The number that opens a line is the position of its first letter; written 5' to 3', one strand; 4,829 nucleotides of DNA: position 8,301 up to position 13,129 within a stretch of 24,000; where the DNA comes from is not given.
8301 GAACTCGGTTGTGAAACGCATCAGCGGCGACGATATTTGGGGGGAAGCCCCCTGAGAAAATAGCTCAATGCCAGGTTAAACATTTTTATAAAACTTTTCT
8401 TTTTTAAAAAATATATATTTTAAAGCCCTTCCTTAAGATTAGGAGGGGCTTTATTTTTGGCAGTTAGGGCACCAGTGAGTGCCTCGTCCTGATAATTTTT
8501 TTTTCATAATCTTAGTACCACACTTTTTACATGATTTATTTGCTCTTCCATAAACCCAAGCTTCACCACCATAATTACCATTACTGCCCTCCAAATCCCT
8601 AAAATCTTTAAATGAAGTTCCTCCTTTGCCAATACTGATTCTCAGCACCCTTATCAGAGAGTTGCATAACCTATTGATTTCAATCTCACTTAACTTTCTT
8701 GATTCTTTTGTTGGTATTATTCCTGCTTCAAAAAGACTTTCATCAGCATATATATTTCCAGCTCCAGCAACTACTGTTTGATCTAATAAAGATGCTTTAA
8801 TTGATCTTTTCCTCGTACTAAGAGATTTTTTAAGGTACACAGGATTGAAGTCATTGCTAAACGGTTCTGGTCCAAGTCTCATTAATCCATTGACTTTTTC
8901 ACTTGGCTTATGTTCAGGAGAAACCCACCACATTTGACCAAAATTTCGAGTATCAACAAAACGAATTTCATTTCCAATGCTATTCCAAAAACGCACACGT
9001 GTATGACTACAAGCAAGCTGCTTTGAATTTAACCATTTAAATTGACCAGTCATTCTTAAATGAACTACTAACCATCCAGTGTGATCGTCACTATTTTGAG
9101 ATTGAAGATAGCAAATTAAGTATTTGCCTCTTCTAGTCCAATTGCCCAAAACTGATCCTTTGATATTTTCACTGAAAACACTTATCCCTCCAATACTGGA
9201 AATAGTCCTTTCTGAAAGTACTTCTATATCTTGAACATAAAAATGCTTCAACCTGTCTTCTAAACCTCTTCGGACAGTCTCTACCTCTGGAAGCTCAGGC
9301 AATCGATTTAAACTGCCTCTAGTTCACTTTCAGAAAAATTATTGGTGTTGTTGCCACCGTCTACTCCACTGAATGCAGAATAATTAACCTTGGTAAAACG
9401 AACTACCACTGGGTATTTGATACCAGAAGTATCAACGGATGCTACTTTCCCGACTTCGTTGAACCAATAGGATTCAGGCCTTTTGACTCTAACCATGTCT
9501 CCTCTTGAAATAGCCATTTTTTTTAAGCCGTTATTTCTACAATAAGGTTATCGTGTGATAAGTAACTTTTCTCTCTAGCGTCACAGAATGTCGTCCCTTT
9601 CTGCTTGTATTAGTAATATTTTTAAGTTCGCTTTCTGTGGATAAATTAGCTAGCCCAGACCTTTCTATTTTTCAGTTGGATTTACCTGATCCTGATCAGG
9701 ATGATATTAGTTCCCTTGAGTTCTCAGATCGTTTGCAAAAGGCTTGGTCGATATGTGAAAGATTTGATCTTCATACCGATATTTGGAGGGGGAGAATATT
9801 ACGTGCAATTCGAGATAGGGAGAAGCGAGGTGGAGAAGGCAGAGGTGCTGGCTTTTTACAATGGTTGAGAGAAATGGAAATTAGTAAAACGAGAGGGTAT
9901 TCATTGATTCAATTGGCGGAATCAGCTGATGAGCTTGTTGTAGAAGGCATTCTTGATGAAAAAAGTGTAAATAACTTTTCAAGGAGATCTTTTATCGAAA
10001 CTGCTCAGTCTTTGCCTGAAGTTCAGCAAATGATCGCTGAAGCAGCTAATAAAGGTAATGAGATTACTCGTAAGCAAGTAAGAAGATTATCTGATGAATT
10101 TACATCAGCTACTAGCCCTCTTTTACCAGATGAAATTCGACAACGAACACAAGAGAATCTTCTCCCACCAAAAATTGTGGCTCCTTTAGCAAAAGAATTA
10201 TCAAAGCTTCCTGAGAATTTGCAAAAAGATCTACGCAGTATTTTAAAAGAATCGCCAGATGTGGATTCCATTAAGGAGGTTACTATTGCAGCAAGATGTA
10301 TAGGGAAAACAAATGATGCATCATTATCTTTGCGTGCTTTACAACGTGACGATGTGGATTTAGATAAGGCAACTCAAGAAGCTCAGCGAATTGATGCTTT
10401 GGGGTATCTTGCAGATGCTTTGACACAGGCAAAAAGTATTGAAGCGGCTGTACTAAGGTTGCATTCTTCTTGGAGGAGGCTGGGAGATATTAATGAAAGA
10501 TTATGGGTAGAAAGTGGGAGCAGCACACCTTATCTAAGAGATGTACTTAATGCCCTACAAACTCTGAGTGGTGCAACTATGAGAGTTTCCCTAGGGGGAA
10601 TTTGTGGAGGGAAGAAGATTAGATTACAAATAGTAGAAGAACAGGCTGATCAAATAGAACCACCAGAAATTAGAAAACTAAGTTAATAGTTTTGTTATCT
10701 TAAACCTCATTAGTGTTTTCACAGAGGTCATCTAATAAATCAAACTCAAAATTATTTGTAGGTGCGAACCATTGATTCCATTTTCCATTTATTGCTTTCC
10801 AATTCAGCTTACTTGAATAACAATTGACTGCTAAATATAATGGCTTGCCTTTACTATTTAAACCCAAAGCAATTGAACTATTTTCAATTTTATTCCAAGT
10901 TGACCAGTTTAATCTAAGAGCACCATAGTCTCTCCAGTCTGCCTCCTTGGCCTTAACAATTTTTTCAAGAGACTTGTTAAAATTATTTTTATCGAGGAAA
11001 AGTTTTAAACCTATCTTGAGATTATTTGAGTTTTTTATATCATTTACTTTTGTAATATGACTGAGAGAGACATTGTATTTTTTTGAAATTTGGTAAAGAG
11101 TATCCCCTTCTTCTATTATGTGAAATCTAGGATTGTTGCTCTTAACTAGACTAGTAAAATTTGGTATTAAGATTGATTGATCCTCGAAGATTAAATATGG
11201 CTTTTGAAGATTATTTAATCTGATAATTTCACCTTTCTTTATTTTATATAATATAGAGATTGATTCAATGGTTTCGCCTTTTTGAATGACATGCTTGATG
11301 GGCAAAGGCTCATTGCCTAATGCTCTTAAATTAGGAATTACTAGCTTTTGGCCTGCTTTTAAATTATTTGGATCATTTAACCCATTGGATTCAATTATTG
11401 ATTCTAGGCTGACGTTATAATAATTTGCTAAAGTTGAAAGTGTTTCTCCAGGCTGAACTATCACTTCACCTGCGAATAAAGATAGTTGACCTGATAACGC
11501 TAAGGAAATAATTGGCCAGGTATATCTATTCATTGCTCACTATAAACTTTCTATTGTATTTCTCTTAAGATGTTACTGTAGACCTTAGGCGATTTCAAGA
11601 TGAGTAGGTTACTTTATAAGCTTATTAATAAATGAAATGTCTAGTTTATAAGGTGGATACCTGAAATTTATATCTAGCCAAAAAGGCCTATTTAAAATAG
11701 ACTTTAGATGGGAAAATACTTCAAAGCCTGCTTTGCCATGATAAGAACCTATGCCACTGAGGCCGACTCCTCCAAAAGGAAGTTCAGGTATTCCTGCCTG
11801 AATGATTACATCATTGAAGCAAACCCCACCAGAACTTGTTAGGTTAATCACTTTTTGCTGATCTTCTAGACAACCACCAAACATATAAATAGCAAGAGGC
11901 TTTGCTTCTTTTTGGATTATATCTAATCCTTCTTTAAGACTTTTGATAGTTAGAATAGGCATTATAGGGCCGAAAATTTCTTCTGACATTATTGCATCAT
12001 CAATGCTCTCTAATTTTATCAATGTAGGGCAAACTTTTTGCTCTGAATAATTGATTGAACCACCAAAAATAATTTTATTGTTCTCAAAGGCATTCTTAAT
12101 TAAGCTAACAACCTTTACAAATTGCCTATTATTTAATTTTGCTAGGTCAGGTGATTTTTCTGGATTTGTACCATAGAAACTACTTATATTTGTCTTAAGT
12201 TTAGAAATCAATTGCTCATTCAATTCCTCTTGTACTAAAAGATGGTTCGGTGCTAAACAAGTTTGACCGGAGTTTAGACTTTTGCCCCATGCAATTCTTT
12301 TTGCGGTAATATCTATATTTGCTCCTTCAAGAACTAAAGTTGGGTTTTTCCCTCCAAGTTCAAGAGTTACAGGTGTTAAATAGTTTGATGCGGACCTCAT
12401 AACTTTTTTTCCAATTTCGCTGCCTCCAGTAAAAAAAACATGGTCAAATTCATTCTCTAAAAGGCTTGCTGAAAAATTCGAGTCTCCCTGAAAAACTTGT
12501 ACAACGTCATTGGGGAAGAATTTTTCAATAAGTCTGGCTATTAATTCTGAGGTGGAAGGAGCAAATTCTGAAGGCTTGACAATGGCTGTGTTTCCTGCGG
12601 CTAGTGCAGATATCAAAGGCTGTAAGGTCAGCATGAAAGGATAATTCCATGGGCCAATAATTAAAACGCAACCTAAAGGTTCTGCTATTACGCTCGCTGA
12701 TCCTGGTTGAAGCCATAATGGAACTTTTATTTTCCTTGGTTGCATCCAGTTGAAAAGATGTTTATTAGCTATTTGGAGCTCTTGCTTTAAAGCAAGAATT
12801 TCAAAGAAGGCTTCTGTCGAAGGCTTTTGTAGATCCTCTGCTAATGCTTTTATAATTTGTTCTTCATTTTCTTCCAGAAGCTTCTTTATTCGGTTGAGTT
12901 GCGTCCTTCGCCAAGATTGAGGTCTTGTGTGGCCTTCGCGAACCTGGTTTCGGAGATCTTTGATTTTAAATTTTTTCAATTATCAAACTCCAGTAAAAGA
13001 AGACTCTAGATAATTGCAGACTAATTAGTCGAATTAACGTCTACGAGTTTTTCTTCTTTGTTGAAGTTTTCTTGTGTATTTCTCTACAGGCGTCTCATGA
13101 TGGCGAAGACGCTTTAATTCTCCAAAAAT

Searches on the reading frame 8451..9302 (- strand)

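Call 44: search_protein_families(library=pfam, proteins=[window:8451-9302:-], max_evalue=0.001)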
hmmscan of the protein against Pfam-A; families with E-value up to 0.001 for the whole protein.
window:8451-9302:- (283 aa): 3 families
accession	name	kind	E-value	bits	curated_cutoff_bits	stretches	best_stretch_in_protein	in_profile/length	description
PF01149.29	Fapy_DNA_glyco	-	1.1e-30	107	25.5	1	1-124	1-117/117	Formamidopyrimidine-DNA glycosylase N-terminal domain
PF06831.19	H2TH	-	3.4e-27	94.7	34.7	1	143-232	1-90/93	Formamidopyrimidine-DNA glycosylase H2TH domain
PF06827.20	zf-FPG_IleRS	-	1.3e-07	31.7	21.3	1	258-283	4-29/30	Zinc finger found in FPG and IleRS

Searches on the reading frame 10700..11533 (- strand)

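Call 44: search_protein_families(library=pfam, proteins=[window:10700-11533:-], max_evalue=0.001)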
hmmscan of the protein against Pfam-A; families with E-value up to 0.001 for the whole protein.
window:10700-11533:- (277 aa): 4 families
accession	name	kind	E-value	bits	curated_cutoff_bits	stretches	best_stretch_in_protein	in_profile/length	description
PF01476.26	LysM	-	5.6e-35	119.5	20.9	3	25-67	2-43/43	LysM domain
PF23473.1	LysM3_LYK4_5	-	5.7e-12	46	29.3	0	82-124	6-47/48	LYK4/5 LysM3 domain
PF23446.1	LysM1_NFP_LYK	-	1.2e-08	36.2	36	0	87-124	16-54/60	NFP/LYK LysM1 domain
PF23462.1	LysM3_NFP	-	0.00014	22.7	28.1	0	142-168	9-35/48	NFP LysM3 domain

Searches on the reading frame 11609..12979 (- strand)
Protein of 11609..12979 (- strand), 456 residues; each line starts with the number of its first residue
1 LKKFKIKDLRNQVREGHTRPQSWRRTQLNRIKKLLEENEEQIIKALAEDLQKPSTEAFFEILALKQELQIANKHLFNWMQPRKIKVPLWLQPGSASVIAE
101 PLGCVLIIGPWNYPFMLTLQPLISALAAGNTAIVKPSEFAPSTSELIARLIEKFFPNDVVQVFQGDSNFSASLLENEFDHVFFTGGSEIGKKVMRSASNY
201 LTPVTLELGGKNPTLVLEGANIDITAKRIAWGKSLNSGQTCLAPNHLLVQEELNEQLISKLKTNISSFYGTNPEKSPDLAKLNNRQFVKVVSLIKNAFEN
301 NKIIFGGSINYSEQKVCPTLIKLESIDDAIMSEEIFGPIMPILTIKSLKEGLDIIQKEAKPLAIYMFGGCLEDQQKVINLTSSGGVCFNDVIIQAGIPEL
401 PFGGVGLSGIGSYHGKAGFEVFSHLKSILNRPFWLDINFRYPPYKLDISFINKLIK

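Call 33: search_protein_families(library=pfam, proteins=[window:11609-12979:-], max_evalue=0.001)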
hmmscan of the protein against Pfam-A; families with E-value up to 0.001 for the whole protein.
window:11609-12979:- (456 aa): 1 family
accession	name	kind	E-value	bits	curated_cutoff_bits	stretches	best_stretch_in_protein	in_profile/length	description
PF00171.27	Aldedh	-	2.8e-84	283.7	23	1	18-428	47-461/461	Aldehyde dehydrogenase family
